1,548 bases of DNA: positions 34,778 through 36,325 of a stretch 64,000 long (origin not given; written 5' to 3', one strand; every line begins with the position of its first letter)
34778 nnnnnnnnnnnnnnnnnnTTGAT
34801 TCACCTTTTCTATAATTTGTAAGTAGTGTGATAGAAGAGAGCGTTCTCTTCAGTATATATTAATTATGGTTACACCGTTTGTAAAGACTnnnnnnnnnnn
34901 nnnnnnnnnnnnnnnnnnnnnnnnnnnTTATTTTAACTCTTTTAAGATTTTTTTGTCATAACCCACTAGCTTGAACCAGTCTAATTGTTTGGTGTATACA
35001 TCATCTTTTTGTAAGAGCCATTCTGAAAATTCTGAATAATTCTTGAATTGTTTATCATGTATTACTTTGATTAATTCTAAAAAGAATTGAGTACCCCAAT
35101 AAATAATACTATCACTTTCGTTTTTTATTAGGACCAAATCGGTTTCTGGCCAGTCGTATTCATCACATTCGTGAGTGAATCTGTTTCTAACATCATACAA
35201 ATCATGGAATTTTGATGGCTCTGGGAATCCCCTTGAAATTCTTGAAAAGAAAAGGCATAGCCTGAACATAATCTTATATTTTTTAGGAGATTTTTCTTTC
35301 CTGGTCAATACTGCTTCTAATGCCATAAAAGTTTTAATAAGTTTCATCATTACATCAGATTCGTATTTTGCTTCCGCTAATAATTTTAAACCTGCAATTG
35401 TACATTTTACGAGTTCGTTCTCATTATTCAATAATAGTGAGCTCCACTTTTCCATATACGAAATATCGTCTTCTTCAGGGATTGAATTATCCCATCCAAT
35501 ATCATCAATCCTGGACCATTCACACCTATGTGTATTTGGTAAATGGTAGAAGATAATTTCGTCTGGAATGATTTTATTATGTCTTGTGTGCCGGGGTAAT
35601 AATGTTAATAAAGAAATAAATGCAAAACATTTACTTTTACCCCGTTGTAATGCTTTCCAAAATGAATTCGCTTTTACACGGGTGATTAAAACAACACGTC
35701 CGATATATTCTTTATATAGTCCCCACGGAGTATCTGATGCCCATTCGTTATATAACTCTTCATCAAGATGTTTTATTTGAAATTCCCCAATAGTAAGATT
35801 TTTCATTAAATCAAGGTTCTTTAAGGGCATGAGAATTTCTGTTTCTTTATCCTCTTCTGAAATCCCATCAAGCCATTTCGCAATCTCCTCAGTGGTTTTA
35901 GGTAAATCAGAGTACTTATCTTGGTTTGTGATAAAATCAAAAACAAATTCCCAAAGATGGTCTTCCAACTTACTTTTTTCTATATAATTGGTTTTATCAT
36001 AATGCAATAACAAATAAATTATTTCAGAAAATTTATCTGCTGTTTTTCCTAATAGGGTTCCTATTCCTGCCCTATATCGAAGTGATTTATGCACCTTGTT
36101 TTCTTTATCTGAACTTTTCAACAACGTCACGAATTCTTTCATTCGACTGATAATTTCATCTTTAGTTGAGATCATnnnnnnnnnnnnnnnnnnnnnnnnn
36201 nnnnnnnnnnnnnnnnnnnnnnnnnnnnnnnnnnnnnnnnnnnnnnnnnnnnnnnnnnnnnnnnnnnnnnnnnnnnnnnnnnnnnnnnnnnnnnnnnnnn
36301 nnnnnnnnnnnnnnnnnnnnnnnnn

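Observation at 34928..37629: Operon of Zn-ribbon-NDT/TIR-like protein, Zn-ribbon protein and HEPN protein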

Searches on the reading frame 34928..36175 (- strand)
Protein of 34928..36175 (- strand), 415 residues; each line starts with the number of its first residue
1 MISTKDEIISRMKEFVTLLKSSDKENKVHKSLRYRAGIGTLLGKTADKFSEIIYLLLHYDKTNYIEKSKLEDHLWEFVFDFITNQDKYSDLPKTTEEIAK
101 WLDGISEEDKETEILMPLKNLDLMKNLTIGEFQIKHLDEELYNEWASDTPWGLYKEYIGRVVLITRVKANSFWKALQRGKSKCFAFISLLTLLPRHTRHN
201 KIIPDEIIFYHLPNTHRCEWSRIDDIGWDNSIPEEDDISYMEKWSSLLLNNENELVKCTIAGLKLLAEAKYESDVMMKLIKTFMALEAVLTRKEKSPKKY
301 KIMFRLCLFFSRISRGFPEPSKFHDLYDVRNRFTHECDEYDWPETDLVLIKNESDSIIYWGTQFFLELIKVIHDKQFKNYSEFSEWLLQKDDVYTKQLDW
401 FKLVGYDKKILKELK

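Call 3: search_protein_families(library=pfam, proteins=[window:34928-36175:-], max_evalue=0.1)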
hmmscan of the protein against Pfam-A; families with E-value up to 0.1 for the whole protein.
window:34928-36175:- (415 aa): 0 families

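Call 4: search_protein_families(library=padloc, proteins=[window:34928-36175:-], max_evalue=0.1)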
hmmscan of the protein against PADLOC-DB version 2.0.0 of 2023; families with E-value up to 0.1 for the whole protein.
window:34928-36175:- (415 aa): 0 families

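Call 5: search_protein_families(library=ncbifam, proteins=[window:34928-36175:-], max_evalue=0.1)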
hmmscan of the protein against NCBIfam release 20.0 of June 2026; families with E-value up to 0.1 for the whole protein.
window:34928-36175:- (415 aa): 0 families

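Call 7: find_homologous_proteins(query=window:34928-36175:-)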
Query window:34928-36175:- (415 aa): 2 proteins with E <= 0.001 among 4396 candidates.
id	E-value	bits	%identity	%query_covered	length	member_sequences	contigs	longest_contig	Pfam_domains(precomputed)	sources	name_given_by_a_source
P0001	2.1e-234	796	100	84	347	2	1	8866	-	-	-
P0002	4.9e-97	344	42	93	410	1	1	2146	-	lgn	-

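Call 14: find_encoding_contigs(protein=P0002, flank=10000)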
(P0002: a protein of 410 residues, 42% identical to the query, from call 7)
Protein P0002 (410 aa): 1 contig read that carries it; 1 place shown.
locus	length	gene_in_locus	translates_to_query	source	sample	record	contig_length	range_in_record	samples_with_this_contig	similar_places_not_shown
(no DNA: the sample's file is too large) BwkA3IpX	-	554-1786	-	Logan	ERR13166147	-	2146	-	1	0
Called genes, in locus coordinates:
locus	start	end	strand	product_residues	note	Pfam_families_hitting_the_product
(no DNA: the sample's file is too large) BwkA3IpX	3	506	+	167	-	?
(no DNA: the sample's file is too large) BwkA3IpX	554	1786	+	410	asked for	-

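Call 19: search_protein_representatives(protein=window:34928-36175:-)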
Query: 415 residues. Proteins with E-value up to 0.001 (for the whole library): 58; up to 1e-10: 6; up to 1e-30: 1. The best 58 are listed.
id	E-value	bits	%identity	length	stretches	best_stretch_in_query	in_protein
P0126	2.5e-82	293.7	40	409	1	31-408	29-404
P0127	2.9e-14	69.5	27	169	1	10-172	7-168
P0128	1.8e-12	63.6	22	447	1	41-401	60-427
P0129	2.4e-12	63.2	25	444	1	51-398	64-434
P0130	6.3e-12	61.8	25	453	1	40-337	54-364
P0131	1.8e-11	60.3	24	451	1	37-405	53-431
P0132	3.6e-10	56.0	27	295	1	153-405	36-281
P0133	5.1e-10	55.5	28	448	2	43-193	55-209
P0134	1.0e-09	54.5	26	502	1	43-336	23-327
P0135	1.7e-09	53.7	36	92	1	324-407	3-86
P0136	3.0e-09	53.0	22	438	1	41-403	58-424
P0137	3.3e-09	52.8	38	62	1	335-394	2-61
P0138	6.7e-09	51.8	22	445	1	40-339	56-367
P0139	2.1e-08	50.2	25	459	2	64-191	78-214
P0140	3.0e-08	49.7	26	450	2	40-179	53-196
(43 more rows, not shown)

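Call 21: search_protein_families(library=pfam, alignment_id=A1, max_evalue=0.01)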
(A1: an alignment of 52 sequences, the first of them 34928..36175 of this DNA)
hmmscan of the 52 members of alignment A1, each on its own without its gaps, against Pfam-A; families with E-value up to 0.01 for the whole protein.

A. member 1, window:34928-36175:- (415 aa): 0 families

B. families by the number of members that match (of 52 scanned): 4 families
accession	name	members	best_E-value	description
PF09638.15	Ph1570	1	0.0021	Ph1570 protein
PF03095.20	PTPA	1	0.0052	Phosphotyrosyl phosphate activator (PTPA) protein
PF23349.2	BBS7_hp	1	0.0083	BBS7 hairpin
PF20716.2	ATPTG10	1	0.0096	ATPTG10-like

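Call 22: search_solved_structures(query=A1, max_evalue=1, show_alignments=2)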
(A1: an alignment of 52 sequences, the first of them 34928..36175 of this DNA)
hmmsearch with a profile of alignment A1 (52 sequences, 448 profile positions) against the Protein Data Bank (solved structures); distinct sequences matched with E-value up to 1: 3.
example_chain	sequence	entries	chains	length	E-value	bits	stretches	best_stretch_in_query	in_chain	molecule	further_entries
1xpp_A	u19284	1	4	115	0.01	18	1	137-204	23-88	DNA-directed RNA polymerase subunit L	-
11fs_N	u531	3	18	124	0.027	16.6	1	165-212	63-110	Cas11c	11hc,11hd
5x4z_K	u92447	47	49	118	0.54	12.3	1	175-222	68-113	RNA polymerase II subunit B12.5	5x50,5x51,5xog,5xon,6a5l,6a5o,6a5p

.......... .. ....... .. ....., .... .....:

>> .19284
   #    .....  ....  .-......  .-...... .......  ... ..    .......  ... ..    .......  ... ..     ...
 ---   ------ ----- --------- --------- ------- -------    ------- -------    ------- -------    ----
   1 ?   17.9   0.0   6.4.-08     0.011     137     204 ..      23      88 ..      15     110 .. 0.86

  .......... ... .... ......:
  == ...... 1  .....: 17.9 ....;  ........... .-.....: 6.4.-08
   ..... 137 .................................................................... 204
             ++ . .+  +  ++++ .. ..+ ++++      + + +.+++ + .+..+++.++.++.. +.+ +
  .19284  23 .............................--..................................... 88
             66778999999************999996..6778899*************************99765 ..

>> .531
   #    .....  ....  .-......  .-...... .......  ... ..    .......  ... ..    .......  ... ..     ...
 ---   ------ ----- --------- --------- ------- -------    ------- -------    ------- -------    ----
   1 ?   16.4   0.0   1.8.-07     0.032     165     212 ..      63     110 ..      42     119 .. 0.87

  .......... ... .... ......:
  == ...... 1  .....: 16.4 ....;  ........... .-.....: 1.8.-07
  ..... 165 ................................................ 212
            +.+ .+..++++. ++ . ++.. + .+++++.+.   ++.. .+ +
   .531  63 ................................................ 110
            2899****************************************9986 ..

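Call 30: find_related_loci(query=A2, collection=genome_contigs, flank=8000)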
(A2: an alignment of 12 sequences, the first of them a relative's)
Query A2 (444 aa) in genome_contigs; peptide patterns used: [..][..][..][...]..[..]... (x = any residue, [..] = any of these).
32 stretches matched a pattern; 16 encode a relative of the query (tblastn E <= 1e-3); 16 distinct loci.
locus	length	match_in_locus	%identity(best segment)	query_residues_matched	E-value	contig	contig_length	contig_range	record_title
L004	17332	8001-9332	100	1-444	0e+0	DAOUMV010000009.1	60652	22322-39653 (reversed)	MAG TPA_asm: Dehalococcoidia bacterium isolate W92_284 k127_988868, whole genome shotgun sequence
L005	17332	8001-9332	41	1-439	8e-95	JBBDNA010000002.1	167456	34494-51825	MAG: Dehalococcoidia bacterium isolate LejiaB_68_106 Lejia_B_115_length_167456_cov_67, whole genome shotgun sequence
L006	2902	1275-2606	40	3-444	1e-95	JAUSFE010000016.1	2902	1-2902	MAG: Dehalococcoidia bacterium isolate E14_maxbin.284_sub E14_k141_949936, whole genome shotgun sequence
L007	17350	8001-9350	34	1-439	6e-70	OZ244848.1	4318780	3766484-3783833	MAG: Chloroflexota bacterium isolate 63517e8d-ff5b-49d2-9bcc-bc3416bcaf89 genome assembly, chromosome: 1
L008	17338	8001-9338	32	1-439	5e-61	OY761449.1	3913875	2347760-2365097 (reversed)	MAG: Dehalococcoidia bacterium isolate 8faaec51-6d46-4fc3-9050-60b85d5760d4 genome assembly, chromosome: 1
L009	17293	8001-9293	31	1-439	2e-54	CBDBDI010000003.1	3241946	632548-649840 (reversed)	MAG: Dehalococcoidia bacterium isolate 8667ca63-c4f2-445c-998c-9896a5069bfa genome assembly, contig: contig_3, whole gen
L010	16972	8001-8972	35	125-438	9e-53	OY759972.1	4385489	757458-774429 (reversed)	MAG: Chloroflexota bacterium isolate 55c93f92-7b64-48b2-973a-1fcfb2e6d712 genome assembly, chromosome: 1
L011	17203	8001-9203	30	1-391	7e-50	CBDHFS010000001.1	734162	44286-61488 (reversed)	MAG: Dehalococcoidia bacterium isolate 864dd8cd-6738-42a7-b925-3e7f4ae660aa genome assembly, contig: contig_1, whole gen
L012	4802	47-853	35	176-439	6e-43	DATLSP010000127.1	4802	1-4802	MAG TPA_asm: Nitrolancea sp. isolate SMAG_U13933 k141_22634, whole genome shotgun sequence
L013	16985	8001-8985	39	125-442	2e-45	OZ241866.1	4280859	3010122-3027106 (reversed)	MAG: Chloroflexota bacterium isolate 648bf299-2263-4cbe-a927-b722e8dafbdb genome assembly, chromosome: 1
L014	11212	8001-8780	32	176-426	3e-28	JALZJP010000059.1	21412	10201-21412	MAG: Chloroflexota bacterium isolate MOJ bin43 SC8837-39_k127_1844573, whole genome shotgun sequence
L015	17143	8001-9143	26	61-440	1e-23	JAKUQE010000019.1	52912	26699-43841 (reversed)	MAG: Dehalococcoidia bacterium isolate ALOHA_A2.5_21 A2.5-Dehalococcoidia-20_19, whole genome shotgun sequence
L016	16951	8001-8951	25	125-439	9e-15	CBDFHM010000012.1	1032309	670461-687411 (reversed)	MAG: Dehalococcoidia bacterium isolate 50d174fe-4397-490d-ac01-47ab85389e19 genome assembly, contig: contig_12, whole ge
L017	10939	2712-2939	35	294-367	8e-7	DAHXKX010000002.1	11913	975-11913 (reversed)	MAG TPA_asm: Actinobacteria bacterium isolate clean1582 k141_975427, whole genome shotgun sequence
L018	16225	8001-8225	30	289-364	3e-5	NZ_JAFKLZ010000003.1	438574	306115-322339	MAG: Sphingomonas sp. isolate SCN18_26_2_15_R5_F_65_27 SCN18_26_2_15_R5_F_scaffold_25, whole genome shotgun sequence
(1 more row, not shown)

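Call 35: predict_structure(alignment_id=A1)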
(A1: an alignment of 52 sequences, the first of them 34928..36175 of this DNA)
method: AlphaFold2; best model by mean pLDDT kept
length: 415 residues; sequences in the alignment: 52
mean_pLDDT: 86.5   pTM: 0.82
mean pLDDT of the five models: 86.5, 85.4, 85.3, 84.4, 82.9
residues with pLDDT >= 90: 261; 70-90: 96; 50-70: 41; < 50: 17
segments of 3 or more residues with pLDDT < 50: 196-198, 218-230
pLDDT, mean of each block of 10 residues (from residue 1): 93 96 74 92 96 96 93 97 96 97 95 90 87 94 76 81 93 88 91 64 63 50 38 74 91 93 94 92 96 82 94 84 91 80 86 91 95 96 97 93 81 80
secondary structure, 60 per line:
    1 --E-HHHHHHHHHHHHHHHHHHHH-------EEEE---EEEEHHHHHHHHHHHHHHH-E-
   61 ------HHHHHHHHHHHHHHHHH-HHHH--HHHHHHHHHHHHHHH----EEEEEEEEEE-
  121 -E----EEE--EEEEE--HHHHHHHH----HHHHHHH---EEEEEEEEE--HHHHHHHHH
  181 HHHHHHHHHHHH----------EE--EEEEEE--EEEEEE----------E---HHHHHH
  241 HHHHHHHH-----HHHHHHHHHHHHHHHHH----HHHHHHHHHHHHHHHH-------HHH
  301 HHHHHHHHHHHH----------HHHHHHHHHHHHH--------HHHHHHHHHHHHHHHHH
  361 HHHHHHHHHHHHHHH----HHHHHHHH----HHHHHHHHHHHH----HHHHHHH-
elements in order: H5-24 E32-35 E39-42 H43-57 H67-83 H85-88 H91-105 E110-119 E127-129 E132-136 H139-146 H151-157 E161-169 H172-192 E207-212 E215-220 H235-248 H254-270 H275-290 H298-312 H323-335 H344-375 H380-387 H392-403 H408-414

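Call 37: fold_search(model_id=the predicted structure, library=pdb)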
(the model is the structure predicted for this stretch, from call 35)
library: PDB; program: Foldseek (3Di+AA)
matches with E <= 10: 469; with E <= 0.001: 0
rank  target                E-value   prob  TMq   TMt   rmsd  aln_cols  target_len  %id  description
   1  9ln7_A                3.5e-02  0.35  0.13  0.13  21.7       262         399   12  Alpha-7 nicotinic acetylcholine receptor bound to inhibitory bicyclic peptide KP2007 in a resting state. (released 2026-01-21)
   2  8ut1_A                3.7e-02  0.38  0.13  0.13  21.0       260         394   12  Alpha7-nicotinic acetylcholine receptor bound to epibatidine (released 2024-02-21)
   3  7eki_A                8.2e-02  0.25  0.12  0.13  22.6       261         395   11  human alpha 7 nicotinic acetylcholine receptor in apo-form (released 2021-05-19)
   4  9nx0_A                1.0e-01  0.21  0.12  0.13  22.6       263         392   12  Alpha7-nicotinic acetylcholine receptor bound to conotoxin ImI (released 2026-02-04)
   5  9vix_A                1.2e-01  0.23  0.13  0.14  21.5       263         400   10  human alpha 7 nicotinic acetylcholine receptor L278A mutant in complex with L-nicotine (desensitized state) (released 2025-09-10)
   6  8f6y_C                1.6e-01  0.25  0.13  0.13  18.7       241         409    9  Cryo-EM structure of Torpedo nicotinic acetylcholine receptor in complex with etomidate, desensitized-like state (released 2023-06-07)
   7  8zrp_C                2.3e-01  0.21  0.13  0.14  19.9       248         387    9  Structure of nico (released 2025-04-30)
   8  8zrn_E                2.8e-01  0.16  0.12  0.13  19.5       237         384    9  Structure of abt (released 2025-04-30)
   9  5k3h_B                3.0e-01  0.14  0.16  0.12  19.3       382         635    9  Crystals structure of Acyl-CoA oxidase-1 in Caenorhabditis elegans, Apo form-II (released 2016-08-24)
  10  7koq_A                3.7e-01  0.16  0.13  0.14  21.2       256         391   12  Alpha-7 nicotinic acetylcholine receptor bound to epibatidine in a desensitized state (released 2021-03-17)
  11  8v8c_D                3.7e-01  0.14  0.12  0.13  20.4       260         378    8  Alpha7-nicotinic acetylcholine receptor time resolved bound to epibatidine and PNU-120596 asymmetric state 1 (released 2024-02-21)
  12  5tuk_C                4.0e-01  0.08  0.11  0.12  18.7       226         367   10  Crystal structure of tetracycline destructase Tet(51) (released 2017-05-10)
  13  6eom                  4.0e-01  0.07  0.14  0.12  20.9       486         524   10  Structure of DPP III from Caldithrix abyssi (released 2018-03-07)
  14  7ql6_B                4.2e-01  0.16  0.13  0.14  18.0       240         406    8  Torpedo muscle-type nicotinic acetylcholine receptor - carbamylcholine-bound conformation (released 2022-02-09)
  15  7koo_A                4.2e-01  0.15  0.13  0.14  22.5       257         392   10  Alpha-7 nicotinic acetylcholine receptor bound to alpha-bungarotoxin in a resting state (released 2021-03-17)
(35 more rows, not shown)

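Call 38: search_protein_families(library=pfam, alignment_id=A1, max_evalue=10)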
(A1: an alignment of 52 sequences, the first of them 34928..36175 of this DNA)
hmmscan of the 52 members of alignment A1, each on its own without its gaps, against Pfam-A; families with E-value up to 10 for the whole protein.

A. member 1, window:34928-36175:- (415 aa): 0 families

B. families by the number of members that match (of 52 scanned): 38 families (the first 25 are shown)
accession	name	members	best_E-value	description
PF08938.16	HBS1_N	2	0.065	HBS1 N-terminus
PF09638.15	Ph1570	1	0.0021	Ph1570 protein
PF03095.20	PTPA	1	0.0052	Phosphotyrosyl phosphate activator (PTPA) protein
PF23349.2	BBS7_hp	1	0.0083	BBS7 hairpin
PF20716.2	ATPTG10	1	0.0096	ATPTG10-like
PF08939.15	Bles03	1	0.01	Basophilic leukemia-expressed protein Bles03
PF19092.6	DUF5780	1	0.015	Family of unknown function (DUF5780)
PF24783.1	FANCA_arcN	1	0.016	FANCA arcN subdomain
PF15036.11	IL34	1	0.018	Interleukin 34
PF03069.20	FmdA_AmdA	1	0.028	Acetamidase/Formamidase family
PF03281.20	Mab-21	1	0.03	Mab-21 protein nucleotidyltransferase domain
PF06757.18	Ins_allergen_rp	1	0.032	Insect allergen related repeat, nitrile-specifier detoxification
PF21264.3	DYNC2H1_AAA_dom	1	0.04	Cytoplasmic dynein 2 heavy chain 1, AAA+ ATPase domain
PF14117.11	DUF4287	1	0.04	Domain of unknown function (DUF4287)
PF00790.25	VHS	1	0.05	VHS domain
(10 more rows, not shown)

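Call 51: search_protein_families(library=phrogs, proteins=[window:34928-36175:-], max_evalue=0.01)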
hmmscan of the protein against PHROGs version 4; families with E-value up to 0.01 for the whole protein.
window:34928-36175:- (415 aa): 0 families

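Call 58: find_encoding_contigs(protein=P0126, flank=10000)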
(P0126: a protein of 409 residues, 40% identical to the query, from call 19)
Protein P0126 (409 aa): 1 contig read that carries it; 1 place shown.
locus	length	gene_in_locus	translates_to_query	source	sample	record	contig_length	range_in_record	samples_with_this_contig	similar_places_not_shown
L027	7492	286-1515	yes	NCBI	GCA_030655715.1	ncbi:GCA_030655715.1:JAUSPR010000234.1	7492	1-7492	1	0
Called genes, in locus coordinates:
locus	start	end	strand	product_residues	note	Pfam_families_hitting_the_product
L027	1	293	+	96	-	PF18135:Type_ISP_C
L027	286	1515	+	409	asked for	-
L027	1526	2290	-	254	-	-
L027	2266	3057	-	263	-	PF04343:DUF488, PF22751:DUF488-N3a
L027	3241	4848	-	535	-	PF01039:Carboxyl_trans, PF03255:ACCA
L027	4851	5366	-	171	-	PF00364:Biotin_lipoyl, PF25917:BSH_RND (weak), PF25997:BSH_YhbJ (weak)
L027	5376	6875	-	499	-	PF00289:Biotin_carb_N, PF02222:ATP-grasp (weak), PF02786:CPSase_L_D2, PF07478:Dala_Dala_lig_C, PF08443:RimK (weak), PF02785:Biotin_carb_C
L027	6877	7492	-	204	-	PF00378:ECH_1, PF16113:ECH_2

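Call 59: search_protein_families(library=pfam, proteins=[L004:6929-7951:+, L004:9351-10463:+, L005:6546-7916:-, L005:9730-11025:+, L007:7168-7857:+, L007:9810-12413:-, L008:4398-7904:+, L009:9341-9859:+, L015:9190-12957:-, L016:9033-11117:+], max_evalue=0.001)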
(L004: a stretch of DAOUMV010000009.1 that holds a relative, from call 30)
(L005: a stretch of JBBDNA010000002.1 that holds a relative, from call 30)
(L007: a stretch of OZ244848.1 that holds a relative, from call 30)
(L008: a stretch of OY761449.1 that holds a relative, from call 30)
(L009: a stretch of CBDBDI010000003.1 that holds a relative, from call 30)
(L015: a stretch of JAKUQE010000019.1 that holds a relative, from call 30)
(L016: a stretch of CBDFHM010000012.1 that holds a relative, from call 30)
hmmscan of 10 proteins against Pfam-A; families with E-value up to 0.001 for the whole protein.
L004:6929-7951:+ (340 aa): 0 families

L004:9351-10463:+ (370 aa): 1 family
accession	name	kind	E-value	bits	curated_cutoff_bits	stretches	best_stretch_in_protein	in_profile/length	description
PF01544.23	CorA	-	5.8e-66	223.2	27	1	74-365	2-291/292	CorA-like Mg2+ transporter protein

L005:6546-7916:- (456 aa): 0 families

L005:9730-11025:+ (431 aa): 1 family
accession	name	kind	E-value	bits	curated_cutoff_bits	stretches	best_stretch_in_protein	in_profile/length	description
PF00903.31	Glyoxalase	-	6e-07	30.3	20.6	1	310-409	3-120/121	Glyoxalase/Bleomycin resistance protein/Dioxygenase superfamily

L007:7168-7857:+ (229 aa): 2 families
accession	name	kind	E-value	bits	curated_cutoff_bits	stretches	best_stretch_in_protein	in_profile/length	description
PF14470.12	bPH_3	-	1.2e-12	48.5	23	1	54-147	1-93/95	Bacterial PH domain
PF09851.14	SHOCT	-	8.6e-07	29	27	1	199-226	1-28/28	Short C-terminal domain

L007:9810-12413:- (867 aa): 2 families
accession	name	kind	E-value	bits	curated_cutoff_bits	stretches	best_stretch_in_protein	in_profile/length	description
PF07364.17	DUF1485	-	4.2e-94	315.5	22.8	1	347-639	1-290/290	Metallopeptidase family M81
PF07171.17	MlrC_C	-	2.7e-51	174.8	27.2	1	648-834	1-178/178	MlrC C-terminus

L008:4398-7904:+ (1168 aa): 2 families
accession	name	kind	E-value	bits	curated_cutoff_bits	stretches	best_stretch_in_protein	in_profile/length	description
PF00092.34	VWA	-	3.8e-07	30.9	23.8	1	998-1138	24-154/174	von Willebrand factor type A domain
PF13519.12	VWA_2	-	1.2e-05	26.4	27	1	990-1083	20-106/107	von Willebrand factor type A domain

L009:9341-9859:+ (172 aa): 0 families

L015:9190-12957:- (1255 aa): 4 families
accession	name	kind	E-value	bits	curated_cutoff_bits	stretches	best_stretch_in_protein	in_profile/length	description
PF02538.19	Hydantoinase_B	-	1.3e-160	535.7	26.8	1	713-1236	1-519/519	Hydantoinase B/oxoprolinase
PF01968.24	Hydantoinase_A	-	2.6e-93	312.9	22.9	1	205-491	1-289/291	Hydantoinase/oxoprolinase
PF05378.19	Hydant_A_N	-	2.2e-54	184.3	25.2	1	3-184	1-175/176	Hydantoinase/oxoprolinase N-terminal region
PF19278.4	Hydant_A_C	-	7.2e-19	68.4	21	1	507-677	12-185/193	Hydantoinase/oxoprolinase C-terminal domain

L016:9033-11117:+ (694 aa): 4 families
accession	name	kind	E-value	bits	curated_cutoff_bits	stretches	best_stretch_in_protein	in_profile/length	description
PF00326.27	Peptidase_S9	-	1.7e-49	168.6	22.6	1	421-627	3-211/213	Prolyl oligopeptidase family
PF20434.5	BD-FAE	-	2.1e-09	37.6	26.8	1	463-584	67-213/215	BD-FAE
PF01738.24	DLH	-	9.5e-07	29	21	1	470-612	84-196/217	Dienelactone hydrolase family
PF07859.19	Abhydrolase_3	-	2.5e-05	24.6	25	1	463-605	49-208/210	alpha/beta hydrolase fold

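Call 83: search_dna_similar(query=window:34928-36175:-, collection=plasmids, mode=protein, max_rows=15, max_evalue=0.001)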
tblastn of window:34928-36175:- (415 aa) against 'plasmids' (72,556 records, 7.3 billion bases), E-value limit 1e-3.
No match.

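Call 85: search_protein_families(library=padloc, alignment_id=A1, max_evalue=0.01)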
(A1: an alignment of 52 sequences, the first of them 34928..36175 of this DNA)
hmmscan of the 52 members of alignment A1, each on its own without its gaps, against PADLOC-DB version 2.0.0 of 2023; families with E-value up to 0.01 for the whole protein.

A. member 1, window:34928-36175:- (415 aa): 0 families

B. families by the number of members that match (of 52 scanned): 1 family
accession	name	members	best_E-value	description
PDLC04518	PDC-M21C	1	0.0075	-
